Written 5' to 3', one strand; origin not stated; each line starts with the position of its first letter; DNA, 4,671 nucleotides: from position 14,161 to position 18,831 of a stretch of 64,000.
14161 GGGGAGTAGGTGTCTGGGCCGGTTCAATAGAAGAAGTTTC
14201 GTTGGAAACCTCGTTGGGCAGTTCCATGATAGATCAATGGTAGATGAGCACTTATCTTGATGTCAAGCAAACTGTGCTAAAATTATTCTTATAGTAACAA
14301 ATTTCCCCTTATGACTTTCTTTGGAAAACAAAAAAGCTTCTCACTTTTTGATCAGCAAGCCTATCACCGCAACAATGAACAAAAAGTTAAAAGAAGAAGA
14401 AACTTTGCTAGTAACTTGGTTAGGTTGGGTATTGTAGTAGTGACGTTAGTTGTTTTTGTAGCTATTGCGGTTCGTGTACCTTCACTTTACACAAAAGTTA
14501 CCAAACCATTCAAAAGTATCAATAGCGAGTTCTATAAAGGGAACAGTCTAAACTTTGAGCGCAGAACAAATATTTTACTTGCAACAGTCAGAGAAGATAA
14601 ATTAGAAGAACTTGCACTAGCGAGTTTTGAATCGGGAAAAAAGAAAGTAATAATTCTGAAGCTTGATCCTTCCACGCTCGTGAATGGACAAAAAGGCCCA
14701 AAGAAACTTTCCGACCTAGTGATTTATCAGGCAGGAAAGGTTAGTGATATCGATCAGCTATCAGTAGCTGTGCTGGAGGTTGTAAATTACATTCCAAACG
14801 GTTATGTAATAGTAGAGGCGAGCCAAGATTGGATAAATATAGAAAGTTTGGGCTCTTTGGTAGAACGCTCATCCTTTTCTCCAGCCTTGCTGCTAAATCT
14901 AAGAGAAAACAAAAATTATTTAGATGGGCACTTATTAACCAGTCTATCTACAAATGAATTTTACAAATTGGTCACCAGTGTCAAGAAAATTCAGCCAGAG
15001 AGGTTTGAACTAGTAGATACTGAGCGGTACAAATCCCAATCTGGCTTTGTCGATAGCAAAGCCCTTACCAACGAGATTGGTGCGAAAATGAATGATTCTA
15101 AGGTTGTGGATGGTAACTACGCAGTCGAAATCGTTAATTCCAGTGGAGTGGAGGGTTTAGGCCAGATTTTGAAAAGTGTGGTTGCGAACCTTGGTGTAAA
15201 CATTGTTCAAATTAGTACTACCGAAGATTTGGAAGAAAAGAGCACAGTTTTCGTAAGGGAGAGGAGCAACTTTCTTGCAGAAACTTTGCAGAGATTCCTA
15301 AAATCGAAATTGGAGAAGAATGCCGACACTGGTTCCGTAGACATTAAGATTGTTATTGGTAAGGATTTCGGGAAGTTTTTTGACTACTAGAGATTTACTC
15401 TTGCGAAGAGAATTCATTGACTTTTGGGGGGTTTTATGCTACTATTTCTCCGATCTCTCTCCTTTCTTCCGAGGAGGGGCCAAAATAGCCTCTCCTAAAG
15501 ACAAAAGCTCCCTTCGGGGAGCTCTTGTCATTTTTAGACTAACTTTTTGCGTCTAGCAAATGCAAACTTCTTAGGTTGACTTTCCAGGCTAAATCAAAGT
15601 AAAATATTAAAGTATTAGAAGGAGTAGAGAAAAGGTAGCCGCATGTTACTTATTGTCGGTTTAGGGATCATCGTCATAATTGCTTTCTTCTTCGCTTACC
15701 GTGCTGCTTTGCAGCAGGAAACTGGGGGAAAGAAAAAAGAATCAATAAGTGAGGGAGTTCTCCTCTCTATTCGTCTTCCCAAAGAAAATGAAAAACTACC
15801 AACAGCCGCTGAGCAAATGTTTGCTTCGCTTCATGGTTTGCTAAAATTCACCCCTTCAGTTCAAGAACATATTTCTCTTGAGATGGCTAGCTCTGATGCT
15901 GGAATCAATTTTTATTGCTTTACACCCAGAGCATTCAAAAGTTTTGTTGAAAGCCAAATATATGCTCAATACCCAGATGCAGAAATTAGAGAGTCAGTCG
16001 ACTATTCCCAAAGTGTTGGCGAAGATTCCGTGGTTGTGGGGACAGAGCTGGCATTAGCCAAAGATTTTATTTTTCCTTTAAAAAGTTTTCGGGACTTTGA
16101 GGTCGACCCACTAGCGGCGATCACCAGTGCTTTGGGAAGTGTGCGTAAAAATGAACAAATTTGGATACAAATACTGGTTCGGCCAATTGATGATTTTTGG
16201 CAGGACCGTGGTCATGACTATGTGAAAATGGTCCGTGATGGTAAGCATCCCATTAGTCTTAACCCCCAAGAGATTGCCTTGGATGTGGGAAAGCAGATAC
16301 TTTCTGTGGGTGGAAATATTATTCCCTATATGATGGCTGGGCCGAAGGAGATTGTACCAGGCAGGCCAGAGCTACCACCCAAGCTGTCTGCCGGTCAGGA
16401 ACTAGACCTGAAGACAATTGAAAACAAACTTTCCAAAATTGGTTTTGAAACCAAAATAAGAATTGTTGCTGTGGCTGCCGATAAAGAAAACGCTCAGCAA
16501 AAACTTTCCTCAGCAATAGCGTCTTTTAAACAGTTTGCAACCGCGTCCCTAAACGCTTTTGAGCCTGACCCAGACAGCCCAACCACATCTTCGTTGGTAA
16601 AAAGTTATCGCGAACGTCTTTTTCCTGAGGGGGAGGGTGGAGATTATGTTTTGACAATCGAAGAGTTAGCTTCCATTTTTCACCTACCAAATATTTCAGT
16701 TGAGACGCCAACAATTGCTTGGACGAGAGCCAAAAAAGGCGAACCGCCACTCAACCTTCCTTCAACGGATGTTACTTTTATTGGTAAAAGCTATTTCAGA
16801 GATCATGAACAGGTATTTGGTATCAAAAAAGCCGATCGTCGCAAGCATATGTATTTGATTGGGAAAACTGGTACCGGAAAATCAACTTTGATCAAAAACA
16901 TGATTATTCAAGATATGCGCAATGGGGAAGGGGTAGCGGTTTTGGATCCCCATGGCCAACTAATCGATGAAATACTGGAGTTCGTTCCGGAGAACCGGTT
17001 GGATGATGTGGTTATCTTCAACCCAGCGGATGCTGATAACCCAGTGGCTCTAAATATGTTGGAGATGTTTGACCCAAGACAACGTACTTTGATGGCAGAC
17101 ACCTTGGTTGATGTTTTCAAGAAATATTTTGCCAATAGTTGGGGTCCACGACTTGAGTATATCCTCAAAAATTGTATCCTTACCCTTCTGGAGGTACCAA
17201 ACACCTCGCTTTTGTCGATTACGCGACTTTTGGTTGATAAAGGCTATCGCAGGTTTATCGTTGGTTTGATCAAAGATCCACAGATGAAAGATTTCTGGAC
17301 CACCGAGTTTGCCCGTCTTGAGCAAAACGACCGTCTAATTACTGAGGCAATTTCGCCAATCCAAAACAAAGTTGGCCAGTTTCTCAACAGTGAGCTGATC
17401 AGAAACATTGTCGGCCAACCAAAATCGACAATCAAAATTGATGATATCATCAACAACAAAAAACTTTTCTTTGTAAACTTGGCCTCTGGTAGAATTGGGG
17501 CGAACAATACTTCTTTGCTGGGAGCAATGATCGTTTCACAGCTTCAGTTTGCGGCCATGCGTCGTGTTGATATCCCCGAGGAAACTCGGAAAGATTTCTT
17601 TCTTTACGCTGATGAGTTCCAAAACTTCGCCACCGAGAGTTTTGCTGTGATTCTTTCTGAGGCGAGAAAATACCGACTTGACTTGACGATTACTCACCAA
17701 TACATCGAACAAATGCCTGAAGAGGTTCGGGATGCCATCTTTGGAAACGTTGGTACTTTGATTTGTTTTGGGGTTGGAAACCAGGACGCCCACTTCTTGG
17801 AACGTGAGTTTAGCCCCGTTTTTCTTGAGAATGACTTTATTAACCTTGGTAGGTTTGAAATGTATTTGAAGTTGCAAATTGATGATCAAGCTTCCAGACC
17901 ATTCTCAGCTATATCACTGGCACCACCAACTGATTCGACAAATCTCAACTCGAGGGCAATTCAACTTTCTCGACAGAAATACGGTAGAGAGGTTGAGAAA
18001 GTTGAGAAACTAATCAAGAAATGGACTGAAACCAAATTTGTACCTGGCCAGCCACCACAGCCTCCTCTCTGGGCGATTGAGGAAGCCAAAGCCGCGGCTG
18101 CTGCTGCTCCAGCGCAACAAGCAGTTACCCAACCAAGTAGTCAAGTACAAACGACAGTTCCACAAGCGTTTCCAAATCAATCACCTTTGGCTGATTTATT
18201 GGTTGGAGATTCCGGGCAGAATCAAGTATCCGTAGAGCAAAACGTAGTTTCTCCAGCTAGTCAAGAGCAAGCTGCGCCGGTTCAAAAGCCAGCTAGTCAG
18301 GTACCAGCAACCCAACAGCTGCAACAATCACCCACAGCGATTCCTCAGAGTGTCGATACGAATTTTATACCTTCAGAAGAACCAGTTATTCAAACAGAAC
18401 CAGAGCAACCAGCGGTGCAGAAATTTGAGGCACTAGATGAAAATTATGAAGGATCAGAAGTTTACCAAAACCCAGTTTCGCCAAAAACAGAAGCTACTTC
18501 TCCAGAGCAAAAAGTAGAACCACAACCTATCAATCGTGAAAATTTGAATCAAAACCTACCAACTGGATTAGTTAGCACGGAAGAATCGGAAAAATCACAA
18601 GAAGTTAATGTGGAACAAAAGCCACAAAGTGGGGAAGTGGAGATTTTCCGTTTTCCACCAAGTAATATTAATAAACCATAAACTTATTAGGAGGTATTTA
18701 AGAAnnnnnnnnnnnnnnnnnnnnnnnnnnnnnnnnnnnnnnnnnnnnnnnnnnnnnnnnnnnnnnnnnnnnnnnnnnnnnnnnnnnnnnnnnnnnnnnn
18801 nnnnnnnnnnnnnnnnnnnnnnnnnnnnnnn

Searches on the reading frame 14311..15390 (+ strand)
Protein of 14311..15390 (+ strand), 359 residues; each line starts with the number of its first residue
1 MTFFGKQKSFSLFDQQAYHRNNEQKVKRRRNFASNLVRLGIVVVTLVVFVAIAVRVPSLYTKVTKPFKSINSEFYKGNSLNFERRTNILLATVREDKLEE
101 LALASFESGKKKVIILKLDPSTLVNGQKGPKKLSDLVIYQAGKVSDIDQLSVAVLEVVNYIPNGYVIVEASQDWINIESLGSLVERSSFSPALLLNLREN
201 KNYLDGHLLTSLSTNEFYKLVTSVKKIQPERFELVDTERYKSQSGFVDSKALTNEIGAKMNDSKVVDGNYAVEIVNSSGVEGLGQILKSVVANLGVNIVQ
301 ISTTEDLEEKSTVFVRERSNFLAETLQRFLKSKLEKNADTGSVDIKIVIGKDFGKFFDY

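Call 63: search_protein_families(library=pfam, proteins=[window:14311-15390:+], max_evalue=0.001)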
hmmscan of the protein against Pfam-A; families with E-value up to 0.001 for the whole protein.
window:14311-15390:+ (359 aa): 1 family
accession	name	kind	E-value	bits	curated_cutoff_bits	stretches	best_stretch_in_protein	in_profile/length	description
PF13399.11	LytR_C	-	9.7e-09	36.5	22.2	1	270-353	2-86/86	LytR cell envelope-related transcriptional attenuator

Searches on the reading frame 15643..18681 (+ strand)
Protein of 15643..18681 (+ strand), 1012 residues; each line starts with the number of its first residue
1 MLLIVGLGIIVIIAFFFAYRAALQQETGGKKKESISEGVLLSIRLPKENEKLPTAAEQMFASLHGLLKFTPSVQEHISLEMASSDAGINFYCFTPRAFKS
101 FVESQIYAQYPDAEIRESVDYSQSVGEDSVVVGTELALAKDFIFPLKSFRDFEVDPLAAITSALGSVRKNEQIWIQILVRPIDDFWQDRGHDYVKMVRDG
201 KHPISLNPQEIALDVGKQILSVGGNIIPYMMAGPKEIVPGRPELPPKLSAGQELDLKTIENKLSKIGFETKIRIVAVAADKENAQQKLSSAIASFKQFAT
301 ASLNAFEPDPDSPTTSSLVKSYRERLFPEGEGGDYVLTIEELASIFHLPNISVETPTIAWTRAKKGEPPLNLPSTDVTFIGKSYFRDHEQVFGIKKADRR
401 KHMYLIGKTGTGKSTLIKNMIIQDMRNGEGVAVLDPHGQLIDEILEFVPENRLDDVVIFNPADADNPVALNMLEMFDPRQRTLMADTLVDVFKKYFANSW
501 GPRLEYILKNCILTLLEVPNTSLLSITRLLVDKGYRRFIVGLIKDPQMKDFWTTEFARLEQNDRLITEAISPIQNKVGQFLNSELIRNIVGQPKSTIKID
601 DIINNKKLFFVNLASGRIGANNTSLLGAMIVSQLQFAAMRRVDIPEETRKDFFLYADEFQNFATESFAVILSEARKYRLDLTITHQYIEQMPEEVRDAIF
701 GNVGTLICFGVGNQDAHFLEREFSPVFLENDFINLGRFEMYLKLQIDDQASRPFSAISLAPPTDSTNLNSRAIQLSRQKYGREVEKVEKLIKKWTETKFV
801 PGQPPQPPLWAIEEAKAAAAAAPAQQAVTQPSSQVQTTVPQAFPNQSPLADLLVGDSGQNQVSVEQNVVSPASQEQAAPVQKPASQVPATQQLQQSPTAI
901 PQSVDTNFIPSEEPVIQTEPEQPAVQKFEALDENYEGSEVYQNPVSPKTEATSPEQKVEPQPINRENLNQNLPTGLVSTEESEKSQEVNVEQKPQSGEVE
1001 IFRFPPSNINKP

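Call 71: search_protein_families(library=pfam, proteins=[window:15643-18681:+], max_evalue=0.01)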
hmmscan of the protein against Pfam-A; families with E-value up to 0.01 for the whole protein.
window:15643-18681:+ (1012 aa): 7 families
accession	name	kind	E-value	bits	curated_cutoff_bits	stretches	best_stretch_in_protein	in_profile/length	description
PF10412.15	TrwB_AAD_bind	-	1.2e-11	44.5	20.5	1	395-714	10-313/387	Type IV secretion-system coupling protein DNA-binding domain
PF01935.23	DUF87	-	6.8e-06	26.8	23.2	1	400-587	23-176/220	Helicase HerA, central domain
PF02534.20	T4SS-DNA_transf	-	1.7e-05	24.3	20.1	0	390-481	44-122/468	Type IV secretory system Conjugative DNA transfer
PF12696.13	TraG-D_C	-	0.00023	21.5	22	1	654-715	4-70/126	TraM recognition site of TraD and TraG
PF12846.13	AAA_10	-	0.0064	16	27.5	0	398-532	19-151/362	AAA-like domain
PF01580.24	FtsK_SpoIIIE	-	0.0071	16.3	24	0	384-422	26-61/221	FtsK/SpoIIIE family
PF13401.12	AAA_22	-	0.0077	17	27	0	399-424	4-29/130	AAA domain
